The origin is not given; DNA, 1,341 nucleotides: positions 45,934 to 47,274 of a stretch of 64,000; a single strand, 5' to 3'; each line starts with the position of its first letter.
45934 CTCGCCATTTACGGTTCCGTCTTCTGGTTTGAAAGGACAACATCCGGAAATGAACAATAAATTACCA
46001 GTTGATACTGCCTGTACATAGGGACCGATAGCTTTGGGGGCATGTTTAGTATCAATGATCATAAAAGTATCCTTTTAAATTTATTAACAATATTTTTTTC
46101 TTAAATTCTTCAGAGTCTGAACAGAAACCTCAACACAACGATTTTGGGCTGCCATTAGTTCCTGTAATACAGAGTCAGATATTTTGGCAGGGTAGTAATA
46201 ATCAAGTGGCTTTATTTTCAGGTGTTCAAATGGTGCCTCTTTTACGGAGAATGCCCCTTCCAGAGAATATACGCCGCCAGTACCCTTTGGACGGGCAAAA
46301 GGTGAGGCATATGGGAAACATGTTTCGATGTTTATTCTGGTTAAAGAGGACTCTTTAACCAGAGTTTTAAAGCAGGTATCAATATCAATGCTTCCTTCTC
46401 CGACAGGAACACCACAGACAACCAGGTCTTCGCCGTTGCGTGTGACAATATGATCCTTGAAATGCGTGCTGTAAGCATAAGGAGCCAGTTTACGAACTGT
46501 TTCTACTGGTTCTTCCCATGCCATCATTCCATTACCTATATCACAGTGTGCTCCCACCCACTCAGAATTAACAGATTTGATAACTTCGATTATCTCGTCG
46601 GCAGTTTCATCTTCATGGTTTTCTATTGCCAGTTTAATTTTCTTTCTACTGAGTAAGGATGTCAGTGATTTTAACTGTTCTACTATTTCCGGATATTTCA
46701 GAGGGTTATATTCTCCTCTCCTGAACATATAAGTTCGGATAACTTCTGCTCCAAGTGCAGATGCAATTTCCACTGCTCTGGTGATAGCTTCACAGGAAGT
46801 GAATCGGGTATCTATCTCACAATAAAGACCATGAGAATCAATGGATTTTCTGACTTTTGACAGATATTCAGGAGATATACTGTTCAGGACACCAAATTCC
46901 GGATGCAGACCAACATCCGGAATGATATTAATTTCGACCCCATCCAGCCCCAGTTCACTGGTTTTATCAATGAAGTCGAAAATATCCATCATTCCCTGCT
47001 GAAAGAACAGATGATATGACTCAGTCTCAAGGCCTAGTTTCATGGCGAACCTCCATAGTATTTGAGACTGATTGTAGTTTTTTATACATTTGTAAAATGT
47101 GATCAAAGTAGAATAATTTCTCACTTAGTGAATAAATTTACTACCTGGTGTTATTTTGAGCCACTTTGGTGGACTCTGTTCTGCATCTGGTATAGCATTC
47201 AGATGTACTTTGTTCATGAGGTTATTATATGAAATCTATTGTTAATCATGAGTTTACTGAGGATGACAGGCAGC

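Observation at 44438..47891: MFS transporter - RidA - sugar phosphate isomerase/epimerase operon with divergent YheO-like regulator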

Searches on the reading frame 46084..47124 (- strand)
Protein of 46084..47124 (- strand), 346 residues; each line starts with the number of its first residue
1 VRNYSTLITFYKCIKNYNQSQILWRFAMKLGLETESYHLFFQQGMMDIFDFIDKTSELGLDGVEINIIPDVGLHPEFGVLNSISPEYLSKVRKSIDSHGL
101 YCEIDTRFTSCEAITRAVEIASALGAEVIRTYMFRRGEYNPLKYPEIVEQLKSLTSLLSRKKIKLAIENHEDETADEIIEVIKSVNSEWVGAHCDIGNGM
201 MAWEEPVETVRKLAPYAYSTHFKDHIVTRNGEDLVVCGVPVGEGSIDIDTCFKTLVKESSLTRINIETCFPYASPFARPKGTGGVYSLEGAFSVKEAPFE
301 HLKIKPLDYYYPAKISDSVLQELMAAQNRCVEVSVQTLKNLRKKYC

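Call 3: search_protein_families(proteins=[window:46084-47124:-], library=ncbifam, max_evalue=0.01)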
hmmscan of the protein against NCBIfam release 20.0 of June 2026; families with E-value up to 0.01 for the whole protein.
window:46084-47124:- (346 aa): 3 families
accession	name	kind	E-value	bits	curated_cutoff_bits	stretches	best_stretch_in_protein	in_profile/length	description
NF009688.0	PRK13209.1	subfamily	3.2e-11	42.8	317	1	106-267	93-253/286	L-ribulose-5-phosphate 3-epimerase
NF009689.0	PRK13210.1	subfamily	1.6e-08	34.1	200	1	106-267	89-255/286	L-ribulose-5-phosphate 3-epimerase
TIGR00542.1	hxl6Piso_put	equivalog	3.4e-07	29.9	272.15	1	107-267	89-248/279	L-ribulose-5-phosphate 3-epimerase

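Call 8: profile_search(protein=window:46084-47124:-)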
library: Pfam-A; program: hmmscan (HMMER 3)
A. the first sequence (346 residues): domains with independent E <= 10: 2; with E <= 0.001: 1
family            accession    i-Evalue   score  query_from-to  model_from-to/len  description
AP_endonuc_2      PF01261.30      3e-21    76.7      53-257         2-218/249  Xylose isomerase-like TIM barrel
DUF892            PF05974.18       0.22    12.0     147-202        20-78/159  Domain of unknown function (DUF892)

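Call 12: find_homologous_proteins(query=window:46084-47043:-, max_evalue=0.00001)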
Query window:46084-47043:- (319 aa): 338 proteins with E <= 0.00001 among 1556 candidates; the best 120 are listed.
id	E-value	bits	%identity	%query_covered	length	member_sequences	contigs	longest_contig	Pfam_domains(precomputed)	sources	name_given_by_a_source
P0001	1.5e-212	722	100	100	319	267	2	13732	PF01261.31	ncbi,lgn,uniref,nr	ncbi:sugar phosphate isomerase/epimerase [Escherichia coli]|uniref:sugar phosphate isomerase/epimera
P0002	1.4e-193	660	91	100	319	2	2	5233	PF01261.31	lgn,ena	-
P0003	1.1e-187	641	89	99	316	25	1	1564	PF01261.31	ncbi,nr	ncbi:sugar phosphate isomerase/epimerase, partial [Salmonella enterica]|nr:sugar phosphate isomerase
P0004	2.5e-174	597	82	100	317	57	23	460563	PF01261.31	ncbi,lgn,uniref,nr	ncbi:sugar phosphate isomerase/epimerase [Salmonella enterica subsp. enterica]|uniref:TIM barrel pro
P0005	3.0e-171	587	100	82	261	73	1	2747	PF01261.31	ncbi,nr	ncbi:TPA: sugar phosphate isomerase/epimerase, partial [Escherichia coli]|nr:sugar phosphate isomera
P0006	6.6e-169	579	79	100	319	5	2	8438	PF01261.31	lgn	-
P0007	4.4e-168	576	79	100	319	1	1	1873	PF01261.31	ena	-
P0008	5.7e-167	573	78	100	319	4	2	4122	PF01261.31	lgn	-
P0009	1.1e-166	572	78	100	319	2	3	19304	PF01261.31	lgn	-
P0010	2.9e-166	570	78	100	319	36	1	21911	PF01261.31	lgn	-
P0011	4.0e-166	570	77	100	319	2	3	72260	PF01261.31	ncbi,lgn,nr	ncbi:sugar phosphate isomerase/epimerase [Salmonella enterica subsp. enterica]|nr:sugar phosphate is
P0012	3.8e-165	567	77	100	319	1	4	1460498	PF01261.31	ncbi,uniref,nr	ncbi:sugar phosphate isomerase/epimerase [Citrobacter amalonaticus]|uniref:Sugar phosphate isomerase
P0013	7.2e-165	566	78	100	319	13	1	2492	PF01261.31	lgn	-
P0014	1.9e-164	564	76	100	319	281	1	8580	PF01261.31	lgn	-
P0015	5.3e-161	553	75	100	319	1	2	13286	PF01261.31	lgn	-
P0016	2.9e-148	511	67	100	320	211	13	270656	PF01261.31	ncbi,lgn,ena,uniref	ncbi:sugar phosphate isomerase/epimerase family protein [Proteus terrae]|uniref:sugar phosphate isom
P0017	4.9e-139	481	69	95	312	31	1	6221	PF01261.31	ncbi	ncbi:sugar phosphate isomerase/epimerase family protein, partial [Yersinia pestis]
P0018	2.2e-136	472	65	100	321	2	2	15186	PF01261.31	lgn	-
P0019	7.3e-126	438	61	100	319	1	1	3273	PF01261.31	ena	-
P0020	1.9e-125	436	59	100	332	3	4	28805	PF01261.31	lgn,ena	-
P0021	5.6e-124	431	59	100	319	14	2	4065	PF01261.31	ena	-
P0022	6.0e-124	431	60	100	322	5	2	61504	PF01261.31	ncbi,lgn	-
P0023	2.3e-123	429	59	100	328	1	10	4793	PF01261.31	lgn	-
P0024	1.0e-122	427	60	100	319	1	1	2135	PF01261.31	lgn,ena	-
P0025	7.1e-122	424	61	100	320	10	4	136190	PF01261.31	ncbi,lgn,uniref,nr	ncbi:sugar phosphate isomerase/epimerase [Salmonella enterica subsp. diarizonae]|uniref:Sugar phosph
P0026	2.2e-121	423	58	100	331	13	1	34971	PF01261.31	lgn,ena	-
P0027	6.0e-121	421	58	100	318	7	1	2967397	PF01261.31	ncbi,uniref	ncbi:sugar phosphate isomerase/epimerase family protein [Pasteurella testudinis]|uniref:sugar phosph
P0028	7.5e-121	421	59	100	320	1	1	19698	PF01261.31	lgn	-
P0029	1.1e-120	421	59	100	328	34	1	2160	PF01261.31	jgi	jgi:sugar phosphate isomerase/epimerase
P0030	1.4e-120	420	58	100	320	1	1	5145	PF01261.31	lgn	-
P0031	6.4e-120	418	57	100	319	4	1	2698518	PF01261.31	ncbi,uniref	ncbi:sugar phosphate isomerase/epimerase family protein [Aliivibrio salmonicida]|uniref:sugar phosph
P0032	7.6e-120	418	58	100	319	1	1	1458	PF01261.31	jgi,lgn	jgi:sugar phosphate isomerase/epimerase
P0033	1.1e-119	417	59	100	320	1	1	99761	PF01261.31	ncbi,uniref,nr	ncbi:sugar phosphate isomerase/epimerase family protein [Spirabiliibacterium falconis]|uniref:sugar 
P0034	2.1e-119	416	60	100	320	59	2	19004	PF01261.31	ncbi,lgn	-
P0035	2.2e-118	413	57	100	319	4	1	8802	PF01261.31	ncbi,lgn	-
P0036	2.1e-117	410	57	100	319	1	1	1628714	PF01261.31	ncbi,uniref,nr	ncbi:sugar phosphate isomerase/epimerase [Avibacterium sp. 21-586]|uniref:sugar phosphate isomerase/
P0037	1.4e-116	407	58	100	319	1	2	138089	PF01261.31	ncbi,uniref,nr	ncbi:xylose isomerase [Chelonobacter oris]|uniref:Xylose isomerase n=1 Tax=Chelonobacter oris TaxID=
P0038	1.7e-115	404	58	100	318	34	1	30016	PF01261.31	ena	-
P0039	5.5e-115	402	77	71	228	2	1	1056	PF01261.31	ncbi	ncbi:MAG: TIM barrel protein, partial [Acinetobacter sp.]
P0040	2.0e-113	397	55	100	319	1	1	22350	PF01261.31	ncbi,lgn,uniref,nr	ncbi:sugar phosphate isomerase/epimerase family protein [Psychromonas hadalis]|uniref:sugar phosphat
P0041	4.2e-113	396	55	100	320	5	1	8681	PF01261.31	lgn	-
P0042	8.1e-113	395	56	100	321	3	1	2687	PF01261.31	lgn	-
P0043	1.2e-112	394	57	100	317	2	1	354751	PF01261.31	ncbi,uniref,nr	ncbi:sugar phosphate isomerase/epimerase [Clostridium gasigenes]|uniref:sugar phosphate isomerase/ep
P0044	1.8e-112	394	56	100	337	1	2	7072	PF01261.31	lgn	-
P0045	2.7e-112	393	56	100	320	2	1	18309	PF01261.31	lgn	-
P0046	3.8e-112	393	56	100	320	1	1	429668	PF01261.31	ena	-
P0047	4.3e-112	392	55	100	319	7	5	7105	PF01261.31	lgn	-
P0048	6.4e-112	392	55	100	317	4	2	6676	PF01261.31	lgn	-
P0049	1.3e-111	391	55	100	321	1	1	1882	PF01261.31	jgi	jgi:3-oxoisoapionate decarboxylase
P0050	4.7e-111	389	54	100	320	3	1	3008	PF01261.31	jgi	-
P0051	5.2e-111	389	55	100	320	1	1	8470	PF01261.31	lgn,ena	-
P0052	7.2e-111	388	55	100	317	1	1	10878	PF01261.31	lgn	-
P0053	1.7e-110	387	57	100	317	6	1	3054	PF01261.31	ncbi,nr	ncbi:MAG: sugar phosphate isomerase/epimerase [Clostridiaceae bacterium]|nr:sugar phosphate isomeras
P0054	4.7e-110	386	56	100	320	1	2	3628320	PF01261.31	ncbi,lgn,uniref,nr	ncbi:sugar phosphate isomerase/epimerase family protein [Tepidibacter aestuarii]|uniref:sugar phosph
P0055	5.7e-110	385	54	100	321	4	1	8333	PF01261.31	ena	-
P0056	9.5e-110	385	56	100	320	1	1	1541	PF01261.31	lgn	-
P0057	1.0e-109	385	55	100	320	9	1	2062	PF01261.31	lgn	-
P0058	4.1e-109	383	56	100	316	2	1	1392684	PF01261.31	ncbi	ncbi:sugar phosphate isomerase/epimerase family protein [Peribacillus frigoritolerans]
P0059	5.9e-109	382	55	100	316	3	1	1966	PF01261.31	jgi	jgi:3-oxoisoapionate decarboxylase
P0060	7.0e-109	382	55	100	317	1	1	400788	PF01261.31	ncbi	-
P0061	7.4e-109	382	55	100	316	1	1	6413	PF01261.31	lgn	-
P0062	1.2e-108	381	55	100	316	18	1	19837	PF01261.31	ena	-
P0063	1.2e-108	381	55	100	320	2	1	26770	PF01261.31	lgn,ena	-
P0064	1.7e-108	381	57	100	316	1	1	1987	PF01261.31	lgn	-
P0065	2.1e-108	380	55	100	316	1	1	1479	PF01261.31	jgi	-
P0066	3.2e-108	380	55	100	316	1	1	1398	PF01261.31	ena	-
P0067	3.7e-108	379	56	100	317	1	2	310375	PF01261.31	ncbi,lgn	-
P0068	4.9e-108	379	55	100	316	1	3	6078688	PF01261.31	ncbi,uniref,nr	ncbi:sugar phosphate isomerase/epimerase family protein [Peribacillus frigoritolerans]|uniref:sugar 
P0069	6.7e-108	379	55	100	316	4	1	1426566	PF01261.31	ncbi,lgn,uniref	ncbi:sugar phosphate isomerase/epimerase family protein [Paenibacillus sp. GCM10027628]|uniref:sugar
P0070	6.9e-108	379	56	100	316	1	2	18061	PF01261.31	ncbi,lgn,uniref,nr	ncbi:sugar phosphate isomerase/epimerase family protein [Peribacillus simplex]|uniref:Sugar phosphat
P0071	8.1e-108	378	56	100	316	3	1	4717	PF01261.31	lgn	-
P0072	1.2e-107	378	57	100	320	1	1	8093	PF01261.31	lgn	-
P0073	1.5e-107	377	55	94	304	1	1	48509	PF01261.31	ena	-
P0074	1.6e-107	377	55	100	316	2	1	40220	PF01261.31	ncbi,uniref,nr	ncbi:TIM barrel protein [Paenibacillus sp. LMG 31458]|uniref:TIM barrel protein n=1 Tax=Paenibacillu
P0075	2.0e-107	377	55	100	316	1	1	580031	PF01261.31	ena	-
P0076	2.1e-107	377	56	100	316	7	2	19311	PF01261.31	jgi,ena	-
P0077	4.2e-107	376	55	100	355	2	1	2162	PF01261.31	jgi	jgi:sugar phosphate isomerase/epimerase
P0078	4.6e-107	376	55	100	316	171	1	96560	PF01261.31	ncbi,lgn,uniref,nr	ncbi:sugar phosphate isomerase/epimerase [Peribacillus frigoritolerans]|uniref:sugar phosphate isome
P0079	5.5e-107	376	55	100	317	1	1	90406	PF01261.31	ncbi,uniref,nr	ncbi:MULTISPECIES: sugar phosphate isomerase/epimerase [unclassified Sporosarcina]|uniref:sugar phos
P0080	7.3e-107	375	55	100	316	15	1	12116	PF01261.31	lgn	-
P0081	7.5e-107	375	55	100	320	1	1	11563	PF01261.31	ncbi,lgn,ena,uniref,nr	ncbi:sugar phosphate isomerase/epimerase family protein [Romboutsia sp.]|uniref:sugar phosphate isom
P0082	7.9e-107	375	55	100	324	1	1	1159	PF01261.31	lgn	-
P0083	1.3e-106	374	54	100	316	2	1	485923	PF01261.31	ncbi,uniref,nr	ncbi:sugar phosphate isomerase/epimerase [Peribacillus frigoritolerans]|uniref:sugar phosphate isome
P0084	1.3e-106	374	55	100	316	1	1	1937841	PF01261.31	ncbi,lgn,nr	ncbi:sugar phosphate isomerase/epimerase [Vibrio vulnificus]|nr:sugar phosphate isomerase/epimerase 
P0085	1.6e-106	374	54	100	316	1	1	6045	PF01261.31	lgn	-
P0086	1.7e-106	374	55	100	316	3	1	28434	PF01261.31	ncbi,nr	ncbi:sugar phosphate isomerase/epimerase [Bacillus sp. ISL-53]|nr:sugar phosphate isomerase/epimeras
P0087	1.9e-106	374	57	100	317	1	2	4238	PF01261.31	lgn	-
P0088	3.2e-106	373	55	100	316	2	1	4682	PF01261.31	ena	-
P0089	4.3e-106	373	54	100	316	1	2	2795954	PF01261.31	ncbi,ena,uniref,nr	ncbi:sugar phosphate isomerase/epimerase family protein [Clostridium sp. JN-1]|uniref:sugar phosphat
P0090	4.4e-106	373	55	100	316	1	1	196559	PF01261.31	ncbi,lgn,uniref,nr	ncbi:sugar phosphate isomerase/epimerase family protein [Peribacillus frigoritolerans]|uniref:sugar 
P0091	6.0e-106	372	55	100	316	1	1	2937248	PF01261.31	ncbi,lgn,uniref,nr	ncbi:sugar phosphate isomerase/epimerase [Peribacillus frigoritolerans]|uniref:sugar phosphate isome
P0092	7.7e-106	372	97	55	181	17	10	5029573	PF01261.31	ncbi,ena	ncbi:Putative L-xylulose-5-phosphate 3-epimerase (fragment) [Escherichia coli]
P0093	1.1e-105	371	55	100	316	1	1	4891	PF01261.31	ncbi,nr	ncbi:MAG: sugar phosphate isomerase/epimerase [Clostridiaceae bacterium]|nr:sugar phosphate isomeras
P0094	1.1e-105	371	54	100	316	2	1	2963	PF01261.31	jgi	-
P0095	1.5e-105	371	54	100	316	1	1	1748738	PF01261.31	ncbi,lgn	ncbi:sugar phosphate isomerase/epimerase family protein [Peribacillus sp. N1]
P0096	1.6e-105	371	54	100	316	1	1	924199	PF01261.31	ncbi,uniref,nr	ncbi:sugar phosphate isomerase/epimerase [Bacillus sp. BA3]|uniref:sugar phosphate isomerase/epimera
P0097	1.6e-105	371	54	100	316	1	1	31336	PF01261.31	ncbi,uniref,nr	ncbi:sugar phosphate isomerase/epimerase family protein [Peribacillus frigoritolerans]|uniref:sugar 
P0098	1.8e-105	371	54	100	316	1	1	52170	PF01261.31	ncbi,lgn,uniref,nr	ncbi:sugar phosphate isomerase/epimerase family protein [Peribacillus frigoritolerans]|uniref:sugar 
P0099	1.8e-105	371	54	100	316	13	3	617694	PF01261.31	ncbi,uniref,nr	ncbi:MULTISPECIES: sugar phosphate isomerase/epimerase family protein [Paenibacillus]|uniref:Xylose 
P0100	2.7e-105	370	54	100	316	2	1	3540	PF01261.31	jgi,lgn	jgi:sugar phosphate isomerase/epimerase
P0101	3.5e-105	370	54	100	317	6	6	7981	PF01261.31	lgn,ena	-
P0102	4.1e-105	369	54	100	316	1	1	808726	PF01261.31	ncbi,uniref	ncbi:sugar phosphate isomerase/epimerase family protein [Peribacillus sp. NPDC101480]|uniref:sugar p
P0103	4.4e-105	369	57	100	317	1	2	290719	PF01261.31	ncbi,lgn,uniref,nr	ncbi:sugar phosphate isomerase/epimerase family protein [Paenibacillus sp. Soil787]|uniref:sugar pho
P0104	5.6e-105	369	54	100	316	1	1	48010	PF01261.31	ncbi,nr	ncbi:sugar phosphate isomerase/epimerase [Bacillus sp. RJGP41]|nr:sugar phosphate isomerase/epimeras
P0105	7.4e-105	369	54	100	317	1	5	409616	PF01261.31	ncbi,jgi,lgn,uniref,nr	ncbi:sugar phosphate isomerase/epimerase family protein [Vagococcus humatus]|uniref:Sugar phosphate 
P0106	1.1e-104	368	54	100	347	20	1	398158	PF01261.31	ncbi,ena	-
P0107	1.2e-104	368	55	100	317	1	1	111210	PF01261.31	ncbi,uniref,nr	ncbi:sugar phosphate isomerase/epimerase family protein [Sporosarcina obsidiansis]|uniref:sugar phos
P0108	2.2e-104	367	53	100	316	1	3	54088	PF01261.31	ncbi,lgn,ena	-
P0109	3.3e-104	366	54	100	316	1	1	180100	PF01261.31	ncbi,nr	ncbi:sugar phosphate isomerase/epimerase [Bacillus sp. CFBP 13597]|nr:sugar phosphate isomerase/epim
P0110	7.2e-104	365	54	100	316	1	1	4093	PF01261.31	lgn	-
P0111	9.2e-104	365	53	100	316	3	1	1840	PF01261.31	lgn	-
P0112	2.5e-103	364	53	100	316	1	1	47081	PF01261.31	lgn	-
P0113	4.1e-103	363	53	100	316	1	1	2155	PF01261.31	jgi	-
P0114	7.4e-103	362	55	100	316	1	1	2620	PF01261.31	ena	-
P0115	2.1e-102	361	53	100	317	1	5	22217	PF01261.31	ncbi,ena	-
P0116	2.1e-102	361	53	100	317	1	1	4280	PF01261.31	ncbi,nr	ncbi:MAG: sugar phosphate isomerase/epimerase [Clostridiaceae bacterium]|nr:sugar phosphate isomeras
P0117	2.6e-102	360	54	100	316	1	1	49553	PF01261.31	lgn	-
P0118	3.6e-102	360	53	100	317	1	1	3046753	PF01261.31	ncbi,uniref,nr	ncbi:sugar phosphate isomerase/epimerase [Crassaminicella thermophila]|uniref:Sugar phosphate isomer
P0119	4.2e-102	360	54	100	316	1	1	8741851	PF01261.31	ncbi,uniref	ncbi:sugar phosphate isomerase/epimerase family protein [Paenibacillus sp. MBLB4367]|uniref:sugar ph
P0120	4.4e-102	359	51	100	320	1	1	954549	PF01261.31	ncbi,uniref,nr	ncbi:sugar phosphate isomerase/epimerase [Clostridium aestuarii]|uniref:Sugar phosphate isomerase/ep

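Call 13: find_encoding_contigs(protein=P0016, flank=10000, max_places=2)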
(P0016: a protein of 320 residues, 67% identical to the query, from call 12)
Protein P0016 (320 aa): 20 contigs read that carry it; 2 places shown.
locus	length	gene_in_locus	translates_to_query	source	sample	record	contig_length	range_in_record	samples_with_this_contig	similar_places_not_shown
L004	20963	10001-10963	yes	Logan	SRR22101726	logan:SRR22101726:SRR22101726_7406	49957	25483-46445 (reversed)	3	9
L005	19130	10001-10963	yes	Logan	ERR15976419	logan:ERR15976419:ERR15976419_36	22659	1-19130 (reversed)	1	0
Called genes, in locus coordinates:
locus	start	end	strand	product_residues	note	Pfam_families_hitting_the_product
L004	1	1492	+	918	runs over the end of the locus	PF04760:IF2_N, PF08364:IF2_assoc, PF04760:IF2_N, PF00009:GTP_EFTU, PF01926:MMR_HSR1, PF22042:EF-G_D2, PF11987:IF-2, PF03144:GTP_EFTU_D2, +2 more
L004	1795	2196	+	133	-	PF02033:RBFA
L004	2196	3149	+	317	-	PF01509:TruB_N, PF16198:TruB_C_2, PF09157:TruB-C_2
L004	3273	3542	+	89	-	PF00312:Ribosomal_S15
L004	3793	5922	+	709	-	PF01138:RNase_PH, PF03725:RNase_PH_C, PF03726:PNPase, PF01138:RNase_PH, PF00013:KH_1, PF00575:S1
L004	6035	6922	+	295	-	PF13432:TPR_16 (faint), PF00515:TPR_1 (faint), PF07719:TPR_2 (faint), PF13181:TPR_8 (faint), PF13428:TPR_14 (faint), PF13371:TPR_9 (weak), PF14559:TPR_19 (faint)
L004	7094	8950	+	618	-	PF00270:DEAD, PF04851:ResIII (weak), PF00271:Helicase_C, PF25399:DeaD_dimer, PF03880:DbpA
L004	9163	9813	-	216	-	PF08348:PAS_6, PF13309:HTH_22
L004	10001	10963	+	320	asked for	PF01261:AP_endonuc_2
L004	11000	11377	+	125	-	PF01042:Ribonuc_L-PSP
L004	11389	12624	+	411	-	PF07690:MFS_1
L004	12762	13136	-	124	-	-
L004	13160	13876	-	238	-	PF00072:Response_reg, PF04397:LytTR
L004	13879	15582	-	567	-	PF07694:5TM-5TMR_LYT, PF13185:GAF_2 (weak), PF06580:His_kinase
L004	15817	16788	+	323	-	PF00364:Biotin_lipoyl (faint), PF25917:BSH_RND, PF25973:BSH_CzcB, PF25881:HH_YBHG, PF25954:Beta-barrel_RND_2 (faint)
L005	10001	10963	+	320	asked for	PF01261:AP_endonuc_2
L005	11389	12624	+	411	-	PF07690:MFS_1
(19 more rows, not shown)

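Call 14: find_encoding_contigs(protein=P0031, flank=10000, max_places=2)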
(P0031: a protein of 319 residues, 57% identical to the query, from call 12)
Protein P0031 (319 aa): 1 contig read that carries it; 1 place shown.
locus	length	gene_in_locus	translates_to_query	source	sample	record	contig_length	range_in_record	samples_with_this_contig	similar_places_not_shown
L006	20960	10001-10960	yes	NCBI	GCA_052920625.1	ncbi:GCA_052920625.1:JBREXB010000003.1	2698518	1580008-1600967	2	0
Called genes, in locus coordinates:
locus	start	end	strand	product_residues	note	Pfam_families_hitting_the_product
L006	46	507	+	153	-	PF11749:DUF3305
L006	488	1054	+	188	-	PF11748:DUF3306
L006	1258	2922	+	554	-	PF12837:Fer4_6 (faint), PF12797:Fer4_2 (faint), PF12838:Fer4_7, PF13183:Fer4_8 (faint), PF13187:Fer4_9 (faint), PF13484:Fer4_16 (faint), PF13237:Fer4_10 (weak), PF00037:Fer4 (weak), +2 more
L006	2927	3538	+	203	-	PF02613:Nitrate_red_del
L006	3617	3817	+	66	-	-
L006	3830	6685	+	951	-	PF04879:Molybdop_Fe4S4, PF00384:Molybdopterin, PF01568:Molydop_binding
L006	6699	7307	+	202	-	PF13187:Fer4_9 (faint), PF13247:Fer4_11, PF25160:LdpA_Fe-S-bd (weak), PF00037:Fer4, PF12797:Fer4_2 (weak), PF12837:Fer4_6, PF13237:Fer4_10 (weak), PF12838:Fer4_7 (weak), +1 more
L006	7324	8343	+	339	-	PF01292:Ni_hydr_CYTB, PF14358:DUF4405 (faint)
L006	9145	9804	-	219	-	PF08348:PAS_6, PF13309:HTH_22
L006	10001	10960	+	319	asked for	PF01261:AP_endonuc_2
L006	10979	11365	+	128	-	PF01042:Ribonuc_L-PSP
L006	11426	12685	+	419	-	PF07690:MFS_1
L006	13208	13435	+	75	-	PF05717:TnpB_IS66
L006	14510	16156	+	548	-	PF12729:4HB_MCP_1, PF00015:MCPsignal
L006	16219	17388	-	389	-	PF01636:APH (weak)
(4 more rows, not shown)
